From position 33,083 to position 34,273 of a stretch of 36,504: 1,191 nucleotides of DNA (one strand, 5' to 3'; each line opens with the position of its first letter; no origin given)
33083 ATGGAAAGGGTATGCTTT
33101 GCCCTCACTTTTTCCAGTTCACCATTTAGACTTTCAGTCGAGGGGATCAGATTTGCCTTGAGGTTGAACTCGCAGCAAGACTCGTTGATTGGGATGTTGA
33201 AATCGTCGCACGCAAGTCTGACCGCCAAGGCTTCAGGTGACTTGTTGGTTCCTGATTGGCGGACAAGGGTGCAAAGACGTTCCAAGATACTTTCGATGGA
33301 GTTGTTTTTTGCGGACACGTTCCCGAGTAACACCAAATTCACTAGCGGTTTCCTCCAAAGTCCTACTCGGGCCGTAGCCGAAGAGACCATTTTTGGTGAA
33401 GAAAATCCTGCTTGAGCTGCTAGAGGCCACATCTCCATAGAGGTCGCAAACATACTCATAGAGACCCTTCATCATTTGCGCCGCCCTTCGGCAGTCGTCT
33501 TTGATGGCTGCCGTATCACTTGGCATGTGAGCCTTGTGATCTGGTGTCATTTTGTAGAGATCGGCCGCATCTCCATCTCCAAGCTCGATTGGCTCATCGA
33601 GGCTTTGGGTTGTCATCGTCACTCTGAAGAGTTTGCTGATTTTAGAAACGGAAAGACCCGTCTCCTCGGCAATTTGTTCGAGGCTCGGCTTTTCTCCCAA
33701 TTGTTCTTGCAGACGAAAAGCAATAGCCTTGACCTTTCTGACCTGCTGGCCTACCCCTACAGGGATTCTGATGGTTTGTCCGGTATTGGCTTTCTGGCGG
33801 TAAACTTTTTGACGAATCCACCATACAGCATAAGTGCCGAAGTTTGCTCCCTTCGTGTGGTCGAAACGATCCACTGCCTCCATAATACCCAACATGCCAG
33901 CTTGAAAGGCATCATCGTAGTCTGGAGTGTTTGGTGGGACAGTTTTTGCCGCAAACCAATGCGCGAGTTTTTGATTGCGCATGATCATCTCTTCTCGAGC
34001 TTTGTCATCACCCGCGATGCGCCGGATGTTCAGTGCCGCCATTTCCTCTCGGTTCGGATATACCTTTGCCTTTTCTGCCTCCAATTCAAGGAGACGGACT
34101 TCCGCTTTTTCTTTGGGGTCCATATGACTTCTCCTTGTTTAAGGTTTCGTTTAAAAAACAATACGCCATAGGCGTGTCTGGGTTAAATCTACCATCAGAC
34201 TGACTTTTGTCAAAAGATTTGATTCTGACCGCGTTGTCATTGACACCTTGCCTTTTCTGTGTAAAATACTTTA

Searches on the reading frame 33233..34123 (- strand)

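Call 47: search_protein_families(library=pfam, max_evalue=0.001, proteins=[window:33233-34123:-])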
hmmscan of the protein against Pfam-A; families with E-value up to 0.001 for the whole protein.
window:33233-34123:- (296 aa): 3 families
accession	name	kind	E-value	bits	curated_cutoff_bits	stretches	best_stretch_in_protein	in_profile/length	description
PF04542.20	Sigma70_r2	-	2.1e-15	56.7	24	1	46-111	1-65/71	Sigma-70 region 2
PF04539.22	Sigma70_r3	-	3.8e-09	37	25.3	1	127-189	2-65/78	Sigma-70 region 3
PF04545.22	Sigma70_r4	-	8.9e-08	32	24.1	1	250-272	17-39/50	Sigma-70, region 4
